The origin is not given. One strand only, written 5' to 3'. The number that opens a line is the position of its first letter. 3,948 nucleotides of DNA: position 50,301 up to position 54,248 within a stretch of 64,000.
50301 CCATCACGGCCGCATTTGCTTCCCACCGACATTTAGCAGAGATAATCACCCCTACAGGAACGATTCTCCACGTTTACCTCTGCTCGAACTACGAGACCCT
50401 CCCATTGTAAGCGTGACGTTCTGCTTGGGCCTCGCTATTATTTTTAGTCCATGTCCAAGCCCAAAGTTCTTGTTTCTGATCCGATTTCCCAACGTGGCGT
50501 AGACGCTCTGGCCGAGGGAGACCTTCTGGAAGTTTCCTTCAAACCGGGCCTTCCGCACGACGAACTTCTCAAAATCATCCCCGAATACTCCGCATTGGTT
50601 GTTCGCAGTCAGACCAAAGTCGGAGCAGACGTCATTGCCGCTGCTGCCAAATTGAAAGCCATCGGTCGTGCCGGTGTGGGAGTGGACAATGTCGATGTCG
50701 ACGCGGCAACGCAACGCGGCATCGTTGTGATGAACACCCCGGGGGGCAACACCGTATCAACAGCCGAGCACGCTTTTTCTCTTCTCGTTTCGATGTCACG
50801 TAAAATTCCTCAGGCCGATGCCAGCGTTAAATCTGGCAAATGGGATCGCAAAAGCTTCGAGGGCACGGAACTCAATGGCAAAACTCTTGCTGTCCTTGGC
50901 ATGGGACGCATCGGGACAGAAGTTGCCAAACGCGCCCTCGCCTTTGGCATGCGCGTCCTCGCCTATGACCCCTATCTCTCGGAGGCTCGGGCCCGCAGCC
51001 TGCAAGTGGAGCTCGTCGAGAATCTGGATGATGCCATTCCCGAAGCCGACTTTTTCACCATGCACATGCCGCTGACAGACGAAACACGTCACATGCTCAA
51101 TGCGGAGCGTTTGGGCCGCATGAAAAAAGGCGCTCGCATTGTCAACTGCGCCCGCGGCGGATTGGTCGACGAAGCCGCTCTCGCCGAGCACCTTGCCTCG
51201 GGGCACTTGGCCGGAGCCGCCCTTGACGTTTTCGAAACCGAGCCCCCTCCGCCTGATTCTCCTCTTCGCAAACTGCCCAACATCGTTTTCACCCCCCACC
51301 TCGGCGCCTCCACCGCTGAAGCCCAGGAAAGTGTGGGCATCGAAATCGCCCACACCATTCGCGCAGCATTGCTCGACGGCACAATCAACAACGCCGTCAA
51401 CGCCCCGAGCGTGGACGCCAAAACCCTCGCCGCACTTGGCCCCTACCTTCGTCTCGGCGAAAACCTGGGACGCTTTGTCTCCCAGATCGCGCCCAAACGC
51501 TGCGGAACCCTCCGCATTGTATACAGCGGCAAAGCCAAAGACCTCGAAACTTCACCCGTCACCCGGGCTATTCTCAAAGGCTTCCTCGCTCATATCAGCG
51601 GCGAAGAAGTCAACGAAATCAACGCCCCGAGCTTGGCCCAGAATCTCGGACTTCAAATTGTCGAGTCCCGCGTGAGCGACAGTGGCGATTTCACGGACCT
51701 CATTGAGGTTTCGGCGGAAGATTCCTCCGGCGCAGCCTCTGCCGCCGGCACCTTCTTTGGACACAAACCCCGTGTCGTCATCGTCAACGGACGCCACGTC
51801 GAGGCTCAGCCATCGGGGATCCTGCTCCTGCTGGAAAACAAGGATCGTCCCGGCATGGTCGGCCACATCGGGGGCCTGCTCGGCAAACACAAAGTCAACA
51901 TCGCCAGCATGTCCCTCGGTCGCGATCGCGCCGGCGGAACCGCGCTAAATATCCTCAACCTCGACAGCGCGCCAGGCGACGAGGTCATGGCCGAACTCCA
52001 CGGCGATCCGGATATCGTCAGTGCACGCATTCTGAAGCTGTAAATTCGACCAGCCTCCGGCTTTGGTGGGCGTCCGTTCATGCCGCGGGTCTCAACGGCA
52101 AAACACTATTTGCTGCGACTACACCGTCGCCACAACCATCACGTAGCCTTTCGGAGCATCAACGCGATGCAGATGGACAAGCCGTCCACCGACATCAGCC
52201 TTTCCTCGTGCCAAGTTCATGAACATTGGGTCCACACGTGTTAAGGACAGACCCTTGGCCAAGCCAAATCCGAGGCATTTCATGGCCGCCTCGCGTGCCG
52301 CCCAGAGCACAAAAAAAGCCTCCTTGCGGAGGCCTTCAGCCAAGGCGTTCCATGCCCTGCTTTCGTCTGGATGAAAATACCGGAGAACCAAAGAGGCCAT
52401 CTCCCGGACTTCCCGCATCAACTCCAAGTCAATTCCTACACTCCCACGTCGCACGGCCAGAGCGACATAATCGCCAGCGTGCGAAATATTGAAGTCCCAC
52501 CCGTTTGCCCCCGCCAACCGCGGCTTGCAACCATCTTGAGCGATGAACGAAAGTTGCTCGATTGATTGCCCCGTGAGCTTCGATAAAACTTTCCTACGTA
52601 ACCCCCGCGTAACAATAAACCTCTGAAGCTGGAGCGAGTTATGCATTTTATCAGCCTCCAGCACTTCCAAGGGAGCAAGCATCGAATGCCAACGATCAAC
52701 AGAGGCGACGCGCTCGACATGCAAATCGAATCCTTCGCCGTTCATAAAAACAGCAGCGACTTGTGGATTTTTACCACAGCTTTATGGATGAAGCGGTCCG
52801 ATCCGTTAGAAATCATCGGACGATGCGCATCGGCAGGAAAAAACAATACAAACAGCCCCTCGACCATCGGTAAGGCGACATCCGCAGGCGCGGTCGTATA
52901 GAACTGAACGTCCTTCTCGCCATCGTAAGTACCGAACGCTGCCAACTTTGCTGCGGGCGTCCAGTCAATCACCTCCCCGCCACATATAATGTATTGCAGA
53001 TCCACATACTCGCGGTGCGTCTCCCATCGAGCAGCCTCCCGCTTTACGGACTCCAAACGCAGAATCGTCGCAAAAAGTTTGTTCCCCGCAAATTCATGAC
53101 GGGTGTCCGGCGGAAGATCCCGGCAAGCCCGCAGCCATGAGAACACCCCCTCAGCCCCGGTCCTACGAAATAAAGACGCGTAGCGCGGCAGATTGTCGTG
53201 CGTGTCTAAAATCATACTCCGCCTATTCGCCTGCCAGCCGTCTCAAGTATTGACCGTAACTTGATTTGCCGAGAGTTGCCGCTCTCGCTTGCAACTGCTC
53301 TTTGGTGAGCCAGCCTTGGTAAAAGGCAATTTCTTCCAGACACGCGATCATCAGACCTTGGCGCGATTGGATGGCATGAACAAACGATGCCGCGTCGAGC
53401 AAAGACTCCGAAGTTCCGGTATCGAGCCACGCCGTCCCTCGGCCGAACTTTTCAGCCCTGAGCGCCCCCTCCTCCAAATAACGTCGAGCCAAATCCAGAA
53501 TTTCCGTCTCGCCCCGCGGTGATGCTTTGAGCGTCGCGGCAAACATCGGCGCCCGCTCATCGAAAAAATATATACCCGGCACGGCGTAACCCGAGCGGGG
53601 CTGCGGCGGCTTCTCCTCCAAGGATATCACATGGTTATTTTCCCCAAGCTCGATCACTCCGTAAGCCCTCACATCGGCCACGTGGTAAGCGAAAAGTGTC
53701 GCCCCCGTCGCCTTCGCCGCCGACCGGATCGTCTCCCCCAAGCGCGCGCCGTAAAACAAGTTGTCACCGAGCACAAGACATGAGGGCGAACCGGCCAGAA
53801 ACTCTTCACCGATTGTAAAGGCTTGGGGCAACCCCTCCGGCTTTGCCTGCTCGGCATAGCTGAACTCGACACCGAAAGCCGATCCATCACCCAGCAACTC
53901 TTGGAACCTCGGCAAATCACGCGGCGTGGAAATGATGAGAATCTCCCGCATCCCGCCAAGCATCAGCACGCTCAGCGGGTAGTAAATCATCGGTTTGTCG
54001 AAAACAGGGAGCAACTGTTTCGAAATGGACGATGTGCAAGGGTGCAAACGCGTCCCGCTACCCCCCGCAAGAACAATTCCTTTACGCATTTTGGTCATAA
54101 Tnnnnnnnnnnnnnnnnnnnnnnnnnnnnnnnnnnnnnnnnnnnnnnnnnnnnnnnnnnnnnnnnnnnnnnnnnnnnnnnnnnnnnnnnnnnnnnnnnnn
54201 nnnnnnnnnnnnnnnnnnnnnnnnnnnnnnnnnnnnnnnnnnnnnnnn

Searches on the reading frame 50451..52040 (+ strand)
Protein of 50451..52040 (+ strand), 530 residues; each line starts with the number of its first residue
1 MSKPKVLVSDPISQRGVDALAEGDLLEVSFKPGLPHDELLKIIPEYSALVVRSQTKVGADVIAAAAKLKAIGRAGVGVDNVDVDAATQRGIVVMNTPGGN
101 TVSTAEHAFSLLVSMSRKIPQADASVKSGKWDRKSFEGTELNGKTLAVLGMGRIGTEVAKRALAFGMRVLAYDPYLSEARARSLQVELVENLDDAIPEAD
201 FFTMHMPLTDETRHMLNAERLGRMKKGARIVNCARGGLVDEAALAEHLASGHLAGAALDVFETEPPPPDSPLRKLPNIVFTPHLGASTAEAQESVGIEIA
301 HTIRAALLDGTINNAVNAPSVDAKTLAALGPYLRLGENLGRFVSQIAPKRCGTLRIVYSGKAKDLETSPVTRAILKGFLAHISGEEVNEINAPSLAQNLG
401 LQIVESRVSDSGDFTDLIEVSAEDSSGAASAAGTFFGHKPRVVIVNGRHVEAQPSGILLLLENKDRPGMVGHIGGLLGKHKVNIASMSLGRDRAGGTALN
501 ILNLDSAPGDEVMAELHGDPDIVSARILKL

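Call 71: search_protein_families(library=pfam, proteins=[window:50451-52040:+], max_evalue=0.001)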
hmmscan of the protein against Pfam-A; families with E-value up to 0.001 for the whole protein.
window:50451-52040:+ (530 aa): 5 families
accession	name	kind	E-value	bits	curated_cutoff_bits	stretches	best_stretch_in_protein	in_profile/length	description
PF02826.25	2-Hacid_dh_C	-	1.1e-66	224.1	25.1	1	110-285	2-178/178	D-isomer specific 2-hydroxyacid dehydrogenase, NAD binding domain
PF00389.36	2-Hacid_dh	-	1.7e-38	131.7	24.6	1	6-317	1-134/134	D-isomer specific 2-hydroxyacid dehydrogenase, catalytic domain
PF19304.4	PGDH_inter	-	3e-26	92.3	27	1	329-445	2-118/119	D-3-phosphoglycerate dehydrogenase intervening domain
PF01842.31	ACT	-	4.1e-10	39.7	27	1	459-517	3-62/66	ACT domain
PF03446.21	NAD_binding_2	-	0.00039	20.9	21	1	146-249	2-108/161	NAD binding domain of 6-phosphogluconate dehydrogenase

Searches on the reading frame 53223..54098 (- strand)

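Call 71: search_protein_families(library=pfam, proteins=[window:53223-54098:-], max_evalue=0.001)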
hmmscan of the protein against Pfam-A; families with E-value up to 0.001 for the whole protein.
window:53223-54098:- (291 aa): 2 families
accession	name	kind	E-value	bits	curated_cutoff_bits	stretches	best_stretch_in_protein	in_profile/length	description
PF00483.29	NTP_transferase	-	4.7e-65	220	21.2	1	6-241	1-243/245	Nucleotidyl transferase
PF12804.13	NTP_transf_3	-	7.7e-07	29.9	27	1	7-144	1-127/160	MobA-like NTP transferase domain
